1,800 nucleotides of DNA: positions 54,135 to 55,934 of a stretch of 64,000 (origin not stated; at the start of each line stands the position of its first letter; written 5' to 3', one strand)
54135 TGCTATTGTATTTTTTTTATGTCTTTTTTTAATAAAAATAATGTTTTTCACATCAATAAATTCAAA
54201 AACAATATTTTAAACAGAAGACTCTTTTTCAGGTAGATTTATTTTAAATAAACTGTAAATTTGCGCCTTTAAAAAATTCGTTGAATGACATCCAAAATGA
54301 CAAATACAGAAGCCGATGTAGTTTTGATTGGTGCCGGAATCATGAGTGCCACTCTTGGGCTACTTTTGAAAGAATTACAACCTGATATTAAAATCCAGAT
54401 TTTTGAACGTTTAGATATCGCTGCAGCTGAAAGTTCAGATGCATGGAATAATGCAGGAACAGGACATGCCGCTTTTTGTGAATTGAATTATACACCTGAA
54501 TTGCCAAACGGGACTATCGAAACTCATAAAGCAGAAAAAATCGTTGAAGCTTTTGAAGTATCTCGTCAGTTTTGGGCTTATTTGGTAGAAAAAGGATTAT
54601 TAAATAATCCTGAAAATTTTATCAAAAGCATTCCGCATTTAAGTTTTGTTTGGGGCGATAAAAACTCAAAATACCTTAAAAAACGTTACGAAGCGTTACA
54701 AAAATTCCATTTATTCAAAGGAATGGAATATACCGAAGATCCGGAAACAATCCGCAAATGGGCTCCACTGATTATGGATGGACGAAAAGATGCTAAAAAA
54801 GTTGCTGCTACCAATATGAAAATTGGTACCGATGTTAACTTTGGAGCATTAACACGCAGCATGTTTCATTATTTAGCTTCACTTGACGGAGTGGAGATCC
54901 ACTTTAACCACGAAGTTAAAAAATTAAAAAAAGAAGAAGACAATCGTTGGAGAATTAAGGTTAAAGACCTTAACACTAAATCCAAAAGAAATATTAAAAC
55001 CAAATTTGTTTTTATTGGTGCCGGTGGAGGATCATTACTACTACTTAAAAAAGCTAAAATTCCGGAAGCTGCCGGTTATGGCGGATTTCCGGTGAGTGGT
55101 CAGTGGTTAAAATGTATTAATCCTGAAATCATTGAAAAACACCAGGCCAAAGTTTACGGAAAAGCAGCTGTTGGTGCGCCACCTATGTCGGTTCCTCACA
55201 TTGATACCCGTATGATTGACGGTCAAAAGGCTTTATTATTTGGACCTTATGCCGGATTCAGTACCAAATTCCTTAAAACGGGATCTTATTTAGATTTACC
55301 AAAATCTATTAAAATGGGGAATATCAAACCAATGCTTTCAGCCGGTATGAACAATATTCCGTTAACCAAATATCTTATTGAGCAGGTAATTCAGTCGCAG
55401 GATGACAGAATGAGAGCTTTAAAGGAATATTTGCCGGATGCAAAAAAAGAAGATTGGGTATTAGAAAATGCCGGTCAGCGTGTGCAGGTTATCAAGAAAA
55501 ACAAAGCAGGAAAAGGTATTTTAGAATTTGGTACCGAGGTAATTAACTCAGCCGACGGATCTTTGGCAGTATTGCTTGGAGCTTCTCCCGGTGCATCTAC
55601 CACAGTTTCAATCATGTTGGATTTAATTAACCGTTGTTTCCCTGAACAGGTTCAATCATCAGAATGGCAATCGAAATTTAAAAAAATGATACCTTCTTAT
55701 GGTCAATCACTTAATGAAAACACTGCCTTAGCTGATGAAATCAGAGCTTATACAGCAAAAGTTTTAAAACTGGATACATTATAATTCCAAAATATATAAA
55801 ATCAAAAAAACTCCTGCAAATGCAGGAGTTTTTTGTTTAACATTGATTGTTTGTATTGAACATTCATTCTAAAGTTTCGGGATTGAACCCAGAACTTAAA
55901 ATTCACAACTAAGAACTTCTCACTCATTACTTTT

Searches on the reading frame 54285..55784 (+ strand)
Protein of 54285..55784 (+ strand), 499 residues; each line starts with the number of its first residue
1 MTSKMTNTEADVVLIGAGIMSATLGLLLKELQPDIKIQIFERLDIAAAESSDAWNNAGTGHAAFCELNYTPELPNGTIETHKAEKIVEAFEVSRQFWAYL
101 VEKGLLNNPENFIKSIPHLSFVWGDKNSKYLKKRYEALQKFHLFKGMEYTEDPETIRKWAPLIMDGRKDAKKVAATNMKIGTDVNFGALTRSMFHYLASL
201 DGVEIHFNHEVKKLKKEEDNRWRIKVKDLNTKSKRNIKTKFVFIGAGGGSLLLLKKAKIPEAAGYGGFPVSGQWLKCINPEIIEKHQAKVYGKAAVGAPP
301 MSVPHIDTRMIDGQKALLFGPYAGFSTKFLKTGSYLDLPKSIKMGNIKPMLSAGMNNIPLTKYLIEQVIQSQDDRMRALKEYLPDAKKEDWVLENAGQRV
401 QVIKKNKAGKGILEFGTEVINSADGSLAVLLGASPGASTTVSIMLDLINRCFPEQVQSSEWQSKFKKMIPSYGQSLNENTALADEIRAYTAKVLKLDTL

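Call 40: search_protein_families(library=pfam, proteins=[window:54285-55784:+], max_evalue=0.001)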
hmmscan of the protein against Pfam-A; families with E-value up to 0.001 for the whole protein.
window:54285-55784:+ (499 aa): 3 families
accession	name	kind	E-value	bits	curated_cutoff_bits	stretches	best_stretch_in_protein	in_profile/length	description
PF06039.21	Mqo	-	2.2e-245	815.2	27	1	9-496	2-489/489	Malate:quinone oxidoreductase (Mqo)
PF01266.30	DAO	-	3.8e-10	40.3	27.9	1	11-273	1-227/353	FAD dependent oxidoreductase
PF07992.20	Pyr_redox_2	-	0.00057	19.8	26.1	0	199-248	194-237/291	Pyridine nucleotide-disulphide oxidoreductase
